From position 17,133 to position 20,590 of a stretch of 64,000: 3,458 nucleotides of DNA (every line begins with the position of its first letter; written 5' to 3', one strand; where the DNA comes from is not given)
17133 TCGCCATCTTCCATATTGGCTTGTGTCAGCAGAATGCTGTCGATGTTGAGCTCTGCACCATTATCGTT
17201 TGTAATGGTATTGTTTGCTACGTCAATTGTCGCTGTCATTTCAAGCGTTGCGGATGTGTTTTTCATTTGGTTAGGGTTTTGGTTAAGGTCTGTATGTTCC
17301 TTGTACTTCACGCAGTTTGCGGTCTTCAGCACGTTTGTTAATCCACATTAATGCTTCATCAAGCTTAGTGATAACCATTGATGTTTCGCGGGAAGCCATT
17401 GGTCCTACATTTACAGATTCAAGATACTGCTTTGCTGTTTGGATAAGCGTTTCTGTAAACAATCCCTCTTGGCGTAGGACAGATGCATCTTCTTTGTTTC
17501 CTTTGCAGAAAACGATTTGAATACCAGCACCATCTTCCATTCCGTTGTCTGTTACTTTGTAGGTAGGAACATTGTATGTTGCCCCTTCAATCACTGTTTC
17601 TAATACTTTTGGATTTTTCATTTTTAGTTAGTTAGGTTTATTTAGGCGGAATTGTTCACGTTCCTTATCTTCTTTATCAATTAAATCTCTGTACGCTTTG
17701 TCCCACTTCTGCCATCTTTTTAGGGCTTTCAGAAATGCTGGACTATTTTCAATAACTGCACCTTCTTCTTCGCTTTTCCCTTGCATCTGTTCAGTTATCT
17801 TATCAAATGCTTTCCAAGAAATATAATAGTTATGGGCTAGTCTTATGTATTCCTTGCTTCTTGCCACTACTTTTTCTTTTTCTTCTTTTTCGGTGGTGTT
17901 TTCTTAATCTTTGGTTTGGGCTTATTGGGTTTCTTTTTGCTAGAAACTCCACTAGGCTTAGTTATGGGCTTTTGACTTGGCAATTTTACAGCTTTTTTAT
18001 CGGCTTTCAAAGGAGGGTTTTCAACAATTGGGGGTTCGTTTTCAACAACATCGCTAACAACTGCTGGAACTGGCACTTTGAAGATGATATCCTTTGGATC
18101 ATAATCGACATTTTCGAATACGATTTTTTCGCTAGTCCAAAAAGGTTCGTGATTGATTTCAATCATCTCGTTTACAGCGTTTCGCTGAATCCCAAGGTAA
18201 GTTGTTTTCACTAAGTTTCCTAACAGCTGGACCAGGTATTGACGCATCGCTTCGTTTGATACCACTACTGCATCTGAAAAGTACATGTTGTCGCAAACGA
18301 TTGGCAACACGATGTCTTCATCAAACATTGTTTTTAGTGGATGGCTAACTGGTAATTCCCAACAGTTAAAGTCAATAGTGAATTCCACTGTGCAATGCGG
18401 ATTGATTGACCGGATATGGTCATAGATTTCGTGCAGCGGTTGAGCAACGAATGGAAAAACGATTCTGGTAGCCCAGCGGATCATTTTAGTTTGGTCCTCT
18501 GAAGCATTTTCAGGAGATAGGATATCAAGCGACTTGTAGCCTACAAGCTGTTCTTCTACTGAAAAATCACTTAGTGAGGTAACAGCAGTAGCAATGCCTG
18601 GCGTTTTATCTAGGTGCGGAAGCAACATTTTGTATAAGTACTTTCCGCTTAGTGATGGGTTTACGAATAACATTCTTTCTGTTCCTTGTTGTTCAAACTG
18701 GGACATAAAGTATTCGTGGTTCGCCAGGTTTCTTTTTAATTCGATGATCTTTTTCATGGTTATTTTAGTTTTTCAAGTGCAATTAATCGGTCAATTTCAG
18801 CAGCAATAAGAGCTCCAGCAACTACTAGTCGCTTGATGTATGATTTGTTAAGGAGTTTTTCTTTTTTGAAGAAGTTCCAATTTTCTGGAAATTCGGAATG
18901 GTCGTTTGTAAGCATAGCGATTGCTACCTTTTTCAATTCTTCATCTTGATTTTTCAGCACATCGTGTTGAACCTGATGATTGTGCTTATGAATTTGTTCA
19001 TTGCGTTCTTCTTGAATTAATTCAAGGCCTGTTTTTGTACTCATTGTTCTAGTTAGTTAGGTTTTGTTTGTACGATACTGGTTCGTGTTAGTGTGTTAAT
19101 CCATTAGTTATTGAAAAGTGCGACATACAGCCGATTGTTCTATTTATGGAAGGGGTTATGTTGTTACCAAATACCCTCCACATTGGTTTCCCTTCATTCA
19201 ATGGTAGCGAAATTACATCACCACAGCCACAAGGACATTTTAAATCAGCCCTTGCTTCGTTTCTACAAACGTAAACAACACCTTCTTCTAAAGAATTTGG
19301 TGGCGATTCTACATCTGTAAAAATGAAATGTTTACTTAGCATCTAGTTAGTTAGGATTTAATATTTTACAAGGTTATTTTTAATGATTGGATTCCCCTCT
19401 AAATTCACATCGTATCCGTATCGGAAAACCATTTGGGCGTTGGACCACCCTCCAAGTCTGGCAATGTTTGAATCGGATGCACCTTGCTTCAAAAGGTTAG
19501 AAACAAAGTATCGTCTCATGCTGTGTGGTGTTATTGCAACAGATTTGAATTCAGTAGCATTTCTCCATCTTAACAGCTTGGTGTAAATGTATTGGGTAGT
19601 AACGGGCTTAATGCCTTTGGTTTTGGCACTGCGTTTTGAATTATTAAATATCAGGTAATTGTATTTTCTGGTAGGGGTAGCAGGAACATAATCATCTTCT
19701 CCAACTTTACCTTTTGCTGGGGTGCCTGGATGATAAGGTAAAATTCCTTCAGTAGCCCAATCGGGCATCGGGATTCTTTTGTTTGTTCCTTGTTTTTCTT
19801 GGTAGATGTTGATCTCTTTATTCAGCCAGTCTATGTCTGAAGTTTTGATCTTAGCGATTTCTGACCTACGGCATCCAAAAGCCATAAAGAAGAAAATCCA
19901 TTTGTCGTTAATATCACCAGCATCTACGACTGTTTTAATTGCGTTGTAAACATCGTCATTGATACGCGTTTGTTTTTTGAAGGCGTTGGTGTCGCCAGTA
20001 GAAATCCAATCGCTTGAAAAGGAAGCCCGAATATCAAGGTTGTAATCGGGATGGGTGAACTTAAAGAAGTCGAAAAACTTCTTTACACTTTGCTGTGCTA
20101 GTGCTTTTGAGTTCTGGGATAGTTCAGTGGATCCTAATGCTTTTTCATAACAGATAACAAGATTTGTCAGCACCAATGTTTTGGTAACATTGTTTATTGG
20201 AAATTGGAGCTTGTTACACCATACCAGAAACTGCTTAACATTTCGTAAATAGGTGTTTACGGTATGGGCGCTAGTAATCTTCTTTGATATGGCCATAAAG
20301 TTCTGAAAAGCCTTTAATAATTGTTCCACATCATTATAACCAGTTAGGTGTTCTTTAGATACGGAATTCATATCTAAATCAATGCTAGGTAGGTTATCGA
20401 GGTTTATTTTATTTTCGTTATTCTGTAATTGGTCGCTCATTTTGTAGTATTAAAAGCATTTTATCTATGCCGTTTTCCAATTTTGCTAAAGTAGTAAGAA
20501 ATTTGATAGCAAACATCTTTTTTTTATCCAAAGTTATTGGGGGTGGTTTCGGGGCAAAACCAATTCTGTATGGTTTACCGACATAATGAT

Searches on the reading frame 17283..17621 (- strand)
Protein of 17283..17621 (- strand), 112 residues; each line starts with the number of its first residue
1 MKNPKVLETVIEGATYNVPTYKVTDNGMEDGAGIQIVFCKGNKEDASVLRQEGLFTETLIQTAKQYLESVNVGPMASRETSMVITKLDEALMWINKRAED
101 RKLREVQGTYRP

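Call 21: search_protein_families(library=pfam, proteins=[window:17283-17621:-], max_evalue=0.001)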
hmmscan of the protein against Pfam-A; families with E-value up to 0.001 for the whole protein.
window:17283-17621:- (112 aa): 1 family
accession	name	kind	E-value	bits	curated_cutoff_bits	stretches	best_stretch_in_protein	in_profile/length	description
PF24729.2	Acb2_Tad1_hairpin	-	1.5e-05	25.5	27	1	70-96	30-54/58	Acb2/Tad1, hairpin domain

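Call 22: search_protein_families(library=phrogs, proteins=[window:17283-17621:-], max_evalue=0.001)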
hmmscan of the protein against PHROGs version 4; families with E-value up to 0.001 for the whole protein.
window:17283-17621:- (112 aa): 2 families
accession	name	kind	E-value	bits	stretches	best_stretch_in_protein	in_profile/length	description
phrog_2428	-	unknown function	7.8e-15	56.1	1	8-110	28-129/131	-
phrog_22140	-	unknown function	8e-06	26.5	1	51-110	168-227/230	-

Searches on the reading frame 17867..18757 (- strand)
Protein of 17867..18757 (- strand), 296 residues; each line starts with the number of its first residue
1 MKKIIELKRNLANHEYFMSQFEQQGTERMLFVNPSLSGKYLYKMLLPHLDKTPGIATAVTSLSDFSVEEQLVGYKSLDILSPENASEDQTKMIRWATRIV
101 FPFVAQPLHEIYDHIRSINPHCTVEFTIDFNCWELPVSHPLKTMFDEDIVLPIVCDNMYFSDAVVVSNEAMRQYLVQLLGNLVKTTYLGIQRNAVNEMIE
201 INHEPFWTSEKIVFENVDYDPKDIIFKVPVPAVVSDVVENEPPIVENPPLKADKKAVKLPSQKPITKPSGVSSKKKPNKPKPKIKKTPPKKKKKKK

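Call 23: find_related_loci(query=window:17867-18757:-, collection=viral_contigs, flank=10000)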
Query window:17867-18757:- (296 aa) in viral_contigs; peptide patterns used: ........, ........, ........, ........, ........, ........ (x = any residue, [..] = any of these).
18 stretches matched a pattern, but none encodes a relative of the query by tblastn (E <= 1e-3).

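Call 28: find_homologous_proteins(query=window:17867-18757:-, max_evalue=0.00001)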
Query window:17867-18757:- (296 aa): 20 proteins with E <= 0.00001 among 488 candidates.
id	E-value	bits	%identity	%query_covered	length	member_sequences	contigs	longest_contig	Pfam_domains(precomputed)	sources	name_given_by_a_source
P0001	1.3e-194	663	100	100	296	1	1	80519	-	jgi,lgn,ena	-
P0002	6.0e-172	589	88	98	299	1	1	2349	-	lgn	-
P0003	5.1e-170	582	91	91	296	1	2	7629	-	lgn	-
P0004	4.7e-141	487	77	92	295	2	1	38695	-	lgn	-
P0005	9.2e-141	486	74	95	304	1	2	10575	-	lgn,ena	-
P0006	1.6e-138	479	75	92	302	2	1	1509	-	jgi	-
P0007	2.4e-130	452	74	92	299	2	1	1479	-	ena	-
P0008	5.5e-114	398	60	92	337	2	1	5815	-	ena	-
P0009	5.4e-89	316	51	97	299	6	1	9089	-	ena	-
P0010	5.2e-81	290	49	98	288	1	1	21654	-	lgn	-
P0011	9.3e-80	286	52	91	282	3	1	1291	-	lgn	-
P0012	5.7e-78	280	48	100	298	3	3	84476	-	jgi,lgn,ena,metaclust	metaclust:\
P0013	5.2e-75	271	50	78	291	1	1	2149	-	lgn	-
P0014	6.6e-75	270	50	78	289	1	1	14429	-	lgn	-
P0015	4.9e-74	267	52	78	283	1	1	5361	-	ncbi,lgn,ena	-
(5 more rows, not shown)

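Call 29: find_encoding_contigs(protein=P0004, flank=10000, max_places=4)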
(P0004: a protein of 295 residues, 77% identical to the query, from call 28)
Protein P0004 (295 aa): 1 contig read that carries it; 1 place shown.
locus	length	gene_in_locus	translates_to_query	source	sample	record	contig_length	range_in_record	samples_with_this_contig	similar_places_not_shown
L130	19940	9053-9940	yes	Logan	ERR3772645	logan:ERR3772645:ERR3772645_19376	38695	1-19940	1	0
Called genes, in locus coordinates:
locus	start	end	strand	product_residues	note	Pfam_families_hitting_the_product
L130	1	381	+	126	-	?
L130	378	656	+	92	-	-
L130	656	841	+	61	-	-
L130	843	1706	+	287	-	PF02810:SEC-C (faint)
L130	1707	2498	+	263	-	-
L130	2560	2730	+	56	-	-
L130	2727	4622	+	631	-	PF00145:DNA_methylase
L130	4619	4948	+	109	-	-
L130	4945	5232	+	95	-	-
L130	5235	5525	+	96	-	-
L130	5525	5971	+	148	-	-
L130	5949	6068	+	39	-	-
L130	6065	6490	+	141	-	PF13328:HD_4 (weak)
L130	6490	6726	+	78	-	-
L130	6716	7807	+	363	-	PF00589:Phage_integrase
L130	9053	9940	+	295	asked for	-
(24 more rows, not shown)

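Call 30: find_encoding_contigs(protein=P0003, flank=10000, max_places=4)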
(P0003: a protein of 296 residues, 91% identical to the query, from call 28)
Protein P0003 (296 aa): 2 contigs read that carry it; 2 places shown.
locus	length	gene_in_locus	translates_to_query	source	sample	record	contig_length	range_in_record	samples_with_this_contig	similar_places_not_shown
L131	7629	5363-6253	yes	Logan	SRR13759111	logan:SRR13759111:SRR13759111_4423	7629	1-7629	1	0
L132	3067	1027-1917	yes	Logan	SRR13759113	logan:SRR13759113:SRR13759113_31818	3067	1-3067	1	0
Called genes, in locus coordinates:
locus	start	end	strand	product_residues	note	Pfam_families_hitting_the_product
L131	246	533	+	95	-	-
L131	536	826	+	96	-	-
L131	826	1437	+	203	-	-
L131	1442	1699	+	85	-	-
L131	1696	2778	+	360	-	PF00589:Phage_integrase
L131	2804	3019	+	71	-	-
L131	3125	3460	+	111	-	-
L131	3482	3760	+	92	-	-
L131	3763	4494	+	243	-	PF16473:Rv2179c-like (weak)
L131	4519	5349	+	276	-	-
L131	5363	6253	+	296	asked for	-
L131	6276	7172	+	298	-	-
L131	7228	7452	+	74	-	-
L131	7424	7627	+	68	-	?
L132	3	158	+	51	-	?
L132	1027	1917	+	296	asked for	-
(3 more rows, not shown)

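Call 31: find_encoding_contigs(protein=P0005, flank=10000, max_places=4)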
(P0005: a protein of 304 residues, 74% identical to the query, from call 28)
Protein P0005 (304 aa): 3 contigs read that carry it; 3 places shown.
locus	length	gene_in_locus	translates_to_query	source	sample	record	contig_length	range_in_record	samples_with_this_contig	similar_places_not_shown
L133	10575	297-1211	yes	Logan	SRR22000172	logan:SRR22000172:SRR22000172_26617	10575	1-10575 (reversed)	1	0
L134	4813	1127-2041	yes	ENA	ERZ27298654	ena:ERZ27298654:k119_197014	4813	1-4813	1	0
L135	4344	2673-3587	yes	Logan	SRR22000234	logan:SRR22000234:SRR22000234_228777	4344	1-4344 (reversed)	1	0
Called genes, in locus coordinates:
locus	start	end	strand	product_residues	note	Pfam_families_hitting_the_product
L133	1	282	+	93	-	?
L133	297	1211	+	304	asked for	-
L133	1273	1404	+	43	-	-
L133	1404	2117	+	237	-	PF04480:DUF559, PF18741:MTES_1575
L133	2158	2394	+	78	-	-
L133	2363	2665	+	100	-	-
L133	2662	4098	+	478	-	PF14362:DUF4407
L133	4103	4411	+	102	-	-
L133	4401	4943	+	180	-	-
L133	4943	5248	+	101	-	PF14359:DUF4406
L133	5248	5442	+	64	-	-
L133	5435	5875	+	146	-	-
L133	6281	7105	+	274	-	-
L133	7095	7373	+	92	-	-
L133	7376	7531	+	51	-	-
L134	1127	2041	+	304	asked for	-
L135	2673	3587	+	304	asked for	-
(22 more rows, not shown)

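Call 35: find_related_loci(query=A1, collection=metagenome_contigs, flank=10000)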
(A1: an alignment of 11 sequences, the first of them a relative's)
Query A1 (296 aa) in metagenome_contigs; peptide patterns used: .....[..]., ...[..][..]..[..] (x = any residue, [..] = any of these).
371 stretches matched a pattern; 24 encode a relative of the query (tblastn E <= 1e-3); 24 distinct loci.
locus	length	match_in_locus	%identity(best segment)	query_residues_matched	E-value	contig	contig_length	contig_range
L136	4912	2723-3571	48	1-296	7e-84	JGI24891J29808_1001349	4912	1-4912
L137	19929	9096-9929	37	1-279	5e-51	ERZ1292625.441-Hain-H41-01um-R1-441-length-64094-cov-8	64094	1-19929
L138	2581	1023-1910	35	1-291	3e-45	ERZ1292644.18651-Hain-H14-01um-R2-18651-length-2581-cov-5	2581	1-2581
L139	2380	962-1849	35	1-291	2e-45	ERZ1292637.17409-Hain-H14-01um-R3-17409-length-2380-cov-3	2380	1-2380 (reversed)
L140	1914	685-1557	33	1-295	3e-44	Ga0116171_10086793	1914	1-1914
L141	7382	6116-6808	37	1-238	8e-42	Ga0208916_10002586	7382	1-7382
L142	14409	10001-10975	31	1-296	2e-41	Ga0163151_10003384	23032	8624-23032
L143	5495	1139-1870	34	1-267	1e-39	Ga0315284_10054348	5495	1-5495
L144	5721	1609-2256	38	1-220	2e-38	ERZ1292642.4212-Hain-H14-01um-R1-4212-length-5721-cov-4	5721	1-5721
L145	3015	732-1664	32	1-296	4e-38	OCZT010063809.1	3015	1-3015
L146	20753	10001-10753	31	1-278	3e-35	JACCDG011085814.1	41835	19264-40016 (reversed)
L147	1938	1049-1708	33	1-223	4e-33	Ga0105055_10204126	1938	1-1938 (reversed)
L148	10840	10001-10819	34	1-279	6e-33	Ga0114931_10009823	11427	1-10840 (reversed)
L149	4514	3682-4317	32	1-224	6e-30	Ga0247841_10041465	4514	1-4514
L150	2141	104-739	32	1-224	4e-30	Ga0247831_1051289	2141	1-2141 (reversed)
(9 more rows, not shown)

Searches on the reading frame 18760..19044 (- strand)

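Call 21: search_protein_families(library=pfam, proteins=[window:18760-19044:-], max_evalue=0.001)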
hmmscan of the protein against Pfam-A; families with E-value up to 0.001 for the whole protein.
window:18760-19044:- (94 aa): 0 families

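Call 22: search_protein_families(library=phrogs, proteins=[window:18760-19044:-], max_evalue=0.001)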
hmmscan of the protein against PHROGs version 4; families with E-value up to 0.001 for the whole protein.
window:18760-19044:- (94 aa): 3 families
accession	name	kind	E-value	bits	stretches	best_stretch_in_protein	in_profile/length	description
phrog_6628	-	unknown function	2.1e-06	27.6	1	7-87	580-662/685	-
phrog_9763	-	unknown function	3.5e-05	24.7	1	10-87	155-232/247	-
phrog_3956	-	unknown function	0.00015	22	1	10-87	497-573/585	-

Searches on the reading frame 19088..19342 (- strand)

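Call 21: search_protein_families(library=pfam, proteins=[window:19088-19342:-], max_evalue=0.001)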
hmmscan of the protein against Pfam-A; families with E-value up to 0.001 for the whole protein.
window:19088-19342:- (84 aa): 1 family
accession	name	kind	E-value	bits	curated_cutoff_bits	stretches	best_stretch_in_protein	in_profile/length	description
PF20137.4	DUF6527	-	8.4e-14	51.7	23.6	1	34-81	5-58/63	Family of unknown function (DUF6527)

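Call 22: search_protein_families(library=phrogs, proteins=[window:19088-19342:-], max_evalue=0.001)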
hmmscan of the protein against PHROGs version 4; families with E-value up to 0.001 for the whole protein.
window:19088-19342:- (84 aa): 0 families

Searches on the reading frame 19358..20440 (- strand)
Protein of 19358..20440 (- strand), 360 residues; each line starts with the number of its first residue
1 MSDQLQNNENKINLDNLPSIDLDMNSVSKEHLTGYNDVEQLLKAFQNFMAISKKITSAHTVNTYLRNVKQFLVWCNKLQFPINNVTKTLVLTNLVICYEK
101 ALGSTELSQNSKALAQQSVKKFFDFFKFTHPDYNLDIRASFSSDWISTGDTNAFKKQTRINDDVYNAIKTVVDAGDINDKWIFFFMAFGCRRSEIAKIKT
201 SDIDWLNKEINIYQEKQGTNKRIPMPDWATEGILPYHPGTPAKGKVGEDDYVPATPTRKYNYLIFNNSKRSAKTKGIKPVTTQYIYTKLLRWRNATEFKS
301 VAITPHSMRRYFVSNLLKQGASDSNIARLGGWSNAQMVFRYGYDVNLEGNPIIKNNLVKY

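Call 72: find_homologous_proteins(query=window:19358-20440:-, max_evalue=1e-30)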
Query window:19358-20440:- (360 aa): 26 proteins with E <= 1e-30 among 1236 candidates.
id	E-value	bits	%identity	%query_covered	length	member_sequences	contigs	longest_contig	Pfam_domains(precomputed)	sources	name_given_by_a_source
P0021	1.2e-242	822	100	100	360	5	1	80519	PF00589.28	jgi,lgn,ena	-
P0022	2.8e-213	726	87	99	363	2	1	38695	PF00589.28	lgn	-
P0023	2.4e-205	700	83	100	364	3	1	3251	PF00589.28,PF02899.24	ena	-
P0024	2.3e-175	601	75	97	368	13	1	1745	PF00589.28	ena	-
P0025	5.8e-141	488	61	100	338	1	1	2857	PF00589.28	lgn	-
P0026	8.7e-136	471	62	98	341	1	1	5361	PF00589.28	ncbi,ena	-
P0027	1.1e-129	451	59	98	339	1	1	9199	PF00589.28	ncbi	-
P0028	4.5e-129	449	58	100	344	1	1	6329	PF00589.28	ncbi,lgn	-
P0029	2.1e-124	433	56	100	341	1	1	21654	PF00589.28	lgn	-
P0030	2.7e-123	430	57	99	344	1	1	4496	PF00589.28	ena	-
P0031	4.3e-121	422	55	100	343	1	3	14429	PF00589.28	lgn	-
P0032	7.7e-120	418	53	99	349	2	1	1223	PF00589.28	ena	-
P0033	1.9e-116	407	56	100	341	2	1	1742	PF00589.28,PF02899.24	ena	-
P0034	1.7e-114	401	54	98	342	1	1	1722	PF00589.28,PF02899.24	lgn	-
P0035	1.5e-110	388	52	97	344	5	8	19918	PF00589.28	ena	-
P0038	8.2e-105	369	50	99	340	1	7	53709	PF00589.28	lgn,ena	-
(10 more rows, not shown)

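Call 73: find_encoding_contigs(protein=P0029, flank=10000, max_places=2)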
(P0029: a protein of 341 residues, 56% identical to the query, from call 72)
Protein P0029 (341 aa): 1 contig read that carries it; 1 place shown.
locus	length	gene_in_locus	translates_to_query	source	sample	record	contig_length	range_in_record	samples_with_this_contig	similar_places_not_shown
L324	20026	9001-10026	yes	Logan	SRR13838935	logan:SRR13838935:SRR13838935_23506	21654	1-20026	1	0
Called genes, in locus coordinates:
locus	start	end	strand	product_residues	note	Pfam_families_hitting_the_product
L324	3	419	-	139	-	?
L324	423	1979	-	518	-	PF00145:DNA_methylase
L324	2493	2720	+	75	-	-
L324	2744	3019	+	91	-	-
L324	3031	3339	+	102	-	-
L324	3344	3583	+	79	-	-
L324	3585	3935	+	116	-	-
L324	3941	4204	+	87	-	-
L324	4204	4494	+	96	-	PF13223:DUF4031 (weak)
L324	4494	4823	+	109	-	PF24203:Phage_ProQ_C_like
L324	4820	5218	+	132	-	-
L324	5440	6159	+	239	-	PF01503:PRA-PH (weak)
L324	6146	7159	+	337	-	PF02511:Thy1 (faint)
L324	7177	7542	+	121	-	-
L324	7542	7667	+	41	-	-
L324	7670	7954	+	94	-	-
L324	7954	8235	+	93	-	-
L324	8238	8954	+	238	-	PF03235:GmrSD_N (weak)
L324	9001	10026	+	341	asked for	PF00589:Phage_integrase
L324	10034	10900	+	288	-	-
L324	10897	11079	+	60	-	-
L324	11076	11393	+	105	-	-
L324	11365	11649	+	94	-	-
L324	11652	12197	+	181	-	PF13692:Glyco_trans_1_4 (weak), PF00534:Glycos_transf_1 (weak)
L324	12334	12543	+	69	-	-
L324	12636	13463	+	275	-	-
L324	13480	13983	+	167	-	-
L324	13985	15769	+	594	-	PF13524:Glyco_trans_1_2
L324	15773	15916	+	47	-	-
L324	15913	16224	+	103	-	PF04397:LytTR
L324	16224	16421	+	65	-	-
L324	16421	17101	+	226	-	-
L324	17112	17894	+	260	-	PF04230:PS_pyruv_trans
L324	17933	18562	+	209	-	-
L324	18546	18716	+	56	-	-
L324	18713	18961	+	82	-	-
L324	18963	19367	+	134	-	-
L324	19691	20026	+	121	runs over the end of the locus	-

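Call 74: find_encoding_contigs(protein=P0038, flank=10000, max_places=2)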
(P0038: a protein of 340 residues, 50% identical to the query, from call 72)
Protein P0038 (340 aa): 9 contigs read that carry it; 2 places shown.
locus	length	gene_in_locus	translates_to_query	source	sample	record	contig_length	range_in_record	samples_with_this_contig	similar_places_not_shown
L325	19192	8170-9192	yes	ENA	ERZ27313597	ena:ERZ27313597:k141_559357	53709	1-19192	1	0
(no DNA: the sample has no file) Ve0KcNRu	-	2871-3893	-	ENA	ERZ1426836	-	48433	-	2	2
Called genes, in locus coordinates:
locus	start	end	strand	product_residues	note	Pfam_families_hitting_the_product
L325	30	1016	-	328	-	-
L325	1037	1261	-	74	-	-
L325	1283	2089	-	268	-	PF14297:Lin1244_N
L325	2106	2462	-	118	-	-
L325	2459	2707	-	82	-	-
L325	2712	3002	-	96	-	-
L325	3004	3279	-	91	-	-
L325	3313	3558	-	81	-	-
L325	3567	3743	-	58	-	-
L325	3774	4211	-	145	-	-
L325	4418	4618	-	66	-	-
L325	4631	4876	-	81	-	-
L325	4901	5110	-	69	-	-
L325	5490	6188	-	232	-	-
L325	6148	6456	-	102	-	-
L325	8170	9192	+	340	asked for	PF00589:Phage_integrase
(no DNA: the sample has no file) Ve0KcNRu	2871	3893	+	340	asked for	PF00589:Phage_integrase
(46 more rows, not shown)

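Call 75: find_encoding_contigs(protein=P0031, flank=10000, max_places=2)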
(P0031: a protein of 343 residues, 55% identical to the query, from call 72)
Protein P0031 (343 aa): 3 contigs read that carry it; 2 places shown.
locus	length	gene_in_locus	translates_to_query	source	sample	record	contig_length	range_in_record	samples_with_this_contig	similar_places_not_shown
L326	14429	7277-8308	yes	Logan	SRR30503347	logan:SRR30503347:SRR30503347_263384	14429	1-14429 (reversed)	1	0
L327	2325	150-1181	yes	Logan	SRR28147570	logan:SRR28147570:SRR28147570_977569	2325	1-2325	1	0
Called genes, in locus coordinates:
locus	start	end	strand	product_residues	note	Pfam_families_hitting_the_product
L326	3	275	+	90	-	?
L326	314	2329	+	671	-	-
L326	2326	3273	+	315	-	-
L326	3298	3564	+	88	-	-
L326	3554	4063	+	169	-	-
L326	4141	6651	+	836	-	PF00270:DEAD, PF04851:ResIII, PF18766:SWI2_SNF2, PF00176:SNF2-rel_dom, PF00271:Helicase_C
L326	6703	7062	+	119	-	-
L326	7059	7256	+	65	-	-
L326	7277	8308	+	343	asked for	PF00589:Phage_integrase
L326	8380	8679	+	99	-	-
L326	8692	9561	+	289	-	-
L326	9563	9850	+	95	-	-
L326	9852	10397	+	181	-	-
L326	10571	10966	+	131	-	-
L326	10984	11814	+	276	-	-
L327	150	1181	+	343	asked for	PF00589:Phage_integrase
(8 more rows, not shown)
